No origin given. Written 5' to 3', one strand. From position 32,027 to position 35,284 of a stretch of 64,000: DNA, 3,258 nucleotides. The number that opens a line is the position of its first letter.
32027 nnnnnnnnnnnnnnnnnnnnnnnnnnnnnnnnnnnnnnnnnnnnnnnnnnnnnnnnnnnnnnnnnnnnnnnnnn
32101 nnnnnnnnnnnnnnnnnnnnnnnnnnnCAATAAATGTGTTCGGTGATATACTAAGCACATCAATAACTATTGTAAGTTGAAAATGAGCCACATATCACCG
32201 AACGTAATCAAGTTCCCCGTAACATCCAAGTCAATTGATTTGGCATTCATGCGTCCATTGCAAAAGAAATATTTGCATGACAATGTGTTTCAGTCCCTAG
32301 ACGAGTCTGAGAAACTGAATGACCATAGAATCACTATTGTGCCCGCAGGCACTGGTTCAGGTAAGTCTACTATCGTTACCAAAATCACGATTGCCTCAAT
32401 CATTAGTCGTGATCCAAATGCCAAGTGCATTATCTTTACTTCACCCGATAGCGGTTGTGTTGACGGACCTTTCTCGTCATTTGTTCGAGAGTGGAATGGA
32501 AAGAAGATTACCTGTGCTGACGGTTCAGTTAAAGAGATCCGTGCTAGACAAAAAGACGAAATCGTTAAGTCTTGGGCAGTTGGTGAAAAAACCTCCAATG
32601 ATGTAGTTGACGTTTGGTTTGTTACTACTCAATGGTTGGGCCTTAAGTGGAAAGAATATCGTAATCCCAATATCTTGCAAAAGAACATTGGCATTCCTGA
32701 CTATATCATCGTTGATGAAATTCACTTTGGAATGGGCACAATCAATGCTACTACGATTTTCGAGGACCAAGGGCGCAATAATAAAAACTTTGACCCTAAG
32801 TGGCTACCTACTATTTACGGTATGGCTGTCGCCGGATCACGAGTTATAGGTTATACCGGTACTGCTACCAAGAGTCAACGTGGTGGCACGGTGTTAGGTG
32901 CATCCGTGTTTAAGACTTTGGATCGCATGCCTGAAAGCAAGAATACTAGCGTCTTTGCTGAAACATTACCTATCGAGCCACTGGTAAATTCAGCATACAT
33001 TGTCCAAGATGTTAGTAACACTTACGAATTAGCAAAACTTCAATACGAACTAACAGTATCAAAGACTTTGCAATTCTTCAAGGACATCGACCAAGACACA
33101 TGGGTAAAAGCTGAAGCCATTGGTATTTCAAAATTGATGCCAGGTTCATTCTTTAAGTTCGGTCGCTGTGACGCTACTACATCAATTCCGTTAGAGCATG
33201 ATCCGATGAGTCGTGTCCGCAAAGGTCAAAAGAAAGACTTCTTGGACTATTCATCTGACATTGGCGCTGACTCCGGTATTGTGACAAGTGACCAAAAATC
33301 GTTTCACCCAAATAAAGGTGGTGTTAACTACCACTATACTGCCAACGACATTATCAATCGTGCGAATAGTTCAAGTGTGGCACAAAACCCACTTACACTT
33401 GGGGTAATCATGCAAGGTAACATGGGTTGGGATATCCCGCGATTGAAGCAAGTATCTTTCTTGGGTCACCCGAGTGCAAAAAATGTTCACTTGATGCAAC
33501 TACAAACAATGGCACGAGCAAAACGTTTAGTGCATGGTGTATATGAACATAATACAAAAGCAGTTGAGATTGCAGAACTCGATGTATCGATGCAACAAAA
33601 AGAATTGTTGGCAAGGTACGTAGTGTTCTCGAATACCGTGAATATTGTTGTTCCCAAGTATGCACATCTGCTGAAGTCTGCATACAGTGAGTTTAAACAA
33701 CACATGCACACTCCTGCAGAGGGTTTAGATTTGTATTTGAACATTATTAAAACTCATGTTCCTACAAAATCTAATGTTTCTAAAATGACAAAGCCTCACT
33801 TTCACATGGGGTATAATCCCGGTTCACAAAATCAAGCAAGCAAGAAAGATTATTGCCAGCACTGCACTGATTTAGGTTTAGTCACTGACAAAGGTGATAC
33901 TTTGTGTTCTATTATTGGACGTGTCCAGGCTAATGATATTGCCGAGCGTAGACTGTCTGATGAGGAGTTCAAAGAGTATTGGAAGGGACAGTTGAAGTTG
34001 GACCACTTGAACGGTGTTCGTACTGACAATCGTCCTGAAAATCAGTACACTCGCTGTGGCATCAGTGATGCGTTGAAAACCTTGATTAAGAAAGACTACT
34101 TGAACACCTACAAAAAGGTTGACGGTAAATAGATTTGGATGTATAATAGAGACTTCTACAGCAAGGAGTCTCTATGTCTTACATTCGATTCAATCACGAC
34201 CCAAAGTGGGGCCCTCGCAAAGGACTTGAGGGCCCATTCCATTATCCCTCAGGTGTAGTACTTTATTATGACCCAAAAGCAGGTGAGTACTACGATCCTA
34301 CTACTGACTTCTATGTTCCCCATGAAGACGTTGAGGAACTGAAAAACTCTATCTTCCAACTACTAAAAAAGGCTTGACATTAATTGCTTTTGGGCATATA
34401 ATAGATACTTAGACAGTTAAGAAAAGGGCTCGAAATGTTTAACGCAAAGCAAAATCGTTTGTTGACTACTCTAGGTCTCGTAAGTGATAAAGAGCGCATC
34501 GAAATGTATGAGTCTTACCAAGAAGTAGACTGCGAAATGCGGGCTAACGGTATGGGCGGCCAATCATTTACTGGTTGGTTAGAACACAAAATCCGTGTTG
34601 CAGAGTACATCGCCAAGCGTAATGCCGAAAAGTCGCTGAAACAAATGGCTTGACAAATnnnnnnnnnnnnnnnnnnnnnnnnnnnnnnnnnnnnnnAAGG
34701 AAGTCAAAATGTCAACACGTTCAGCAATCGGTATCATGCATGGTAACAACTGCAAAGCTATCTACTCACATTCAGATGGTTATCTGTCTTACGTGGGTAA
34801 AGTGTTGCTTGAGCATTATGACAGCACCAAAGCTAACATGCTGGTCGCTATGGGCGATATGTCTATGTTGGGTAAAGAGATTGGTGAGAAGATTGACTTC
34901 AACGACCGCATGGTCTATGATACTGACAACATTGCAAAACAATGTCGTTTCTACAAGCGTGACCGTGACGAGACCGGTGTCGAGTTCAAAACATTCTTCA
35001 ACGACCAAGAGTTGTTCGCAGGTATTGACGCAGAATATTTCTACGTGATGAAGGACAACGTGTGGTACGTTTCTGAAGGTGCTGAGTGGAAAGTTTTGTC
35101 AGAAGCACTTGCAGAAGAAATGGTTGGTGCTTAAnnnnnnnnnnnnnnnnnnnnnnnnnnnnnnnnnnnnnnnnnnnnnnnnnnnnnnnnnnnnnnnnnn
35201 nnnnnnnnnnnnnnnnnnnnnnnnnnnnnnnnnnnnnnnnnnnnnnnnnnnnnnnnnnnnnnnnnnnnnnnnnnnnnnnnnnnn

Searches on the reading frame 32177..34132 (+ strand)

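Call 10: search_protein_families(library=phrogs, proteins=[window:32177-34132:+], max_evalue=0.00001)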
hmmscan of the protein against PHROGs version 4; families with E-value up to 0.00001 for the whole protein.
window:32177-34132:+ (651 aa): 0 families

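Call 16: search_protein_families(library=pfam, proteins=[window:32177-34132:+], max_evalue=0.001)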
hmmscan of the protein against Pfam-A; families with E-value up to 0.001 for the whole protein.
window:32177-34132:+ (651 aa): 1 family
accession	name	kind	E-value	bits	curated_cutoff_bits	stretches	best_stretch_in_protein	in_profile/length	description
PF04851.21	ResIII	-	0.00056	20.3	22.5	0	26-185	5-137/164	Type III restriction enzyme, res subunit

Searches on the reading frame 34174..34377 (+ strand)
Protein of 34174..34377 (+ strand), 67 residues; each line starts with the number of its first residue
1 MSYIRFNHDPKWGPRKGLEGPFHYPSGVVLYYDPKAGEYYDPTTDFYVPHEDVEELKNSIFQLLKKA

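Call 51: search_protein_families(library=phrogs, proteins=[window:34174-34377:+], max_evalue=0.001)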
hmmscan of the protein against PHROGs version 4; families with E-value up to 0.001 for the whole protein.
window:34174-34377:+ (67 aa): 1 family
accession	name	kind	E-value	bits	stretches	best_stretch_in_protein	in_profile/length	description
phrog_13298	-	unknown function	9.4e-09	36.4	1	15-53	42-80/83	-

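Call 52: search_protein_families(library=pfam, proteins=[window:34174-34377:+], max_evalue=0.01)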
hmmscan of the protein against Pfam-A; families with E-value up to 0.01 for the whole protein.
window:34174-34377:+ (67 aa): 1 family
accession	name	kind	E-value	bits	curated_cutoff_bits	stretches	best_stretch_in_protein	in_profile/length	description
PF17780.6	OCRE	-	0.00012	22.4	24.7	1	30-48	13-31/52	OCRE domain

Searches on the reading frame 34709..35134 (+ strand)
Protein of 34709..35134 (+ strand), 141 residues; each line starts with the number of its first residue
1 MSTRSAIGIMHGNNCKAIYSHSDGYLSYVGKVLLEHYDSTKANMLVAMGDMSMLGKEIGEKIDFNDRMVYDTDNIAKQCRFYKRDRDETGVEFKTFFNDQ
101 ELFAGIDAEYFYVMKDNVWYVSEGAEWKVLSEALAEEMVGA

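Call 51: search_protein_families(library=phrogs, proteins=[window:34709-35134:+], max_evalue=0.001)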
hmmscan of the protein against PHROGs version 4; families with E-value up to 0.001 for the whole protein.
window:34709-35134:+ (141 aa): 2 families
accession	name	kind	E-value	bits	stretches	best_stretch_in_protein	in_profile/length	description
phrog_1987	-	unknown function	6.5e-22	79.3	1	1-129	1-122/128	-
phrog_23089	-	unknown function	6.6e-17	62.9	1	1-123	1-114/239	-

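Call 52: search_protein_families(library=pfam, proteins=[window:34709-35134:+], max_evalue=0.01)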
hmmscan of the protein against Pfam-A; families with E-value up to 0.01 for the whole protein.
window:34709-35134:+ (141 aa): 0 families
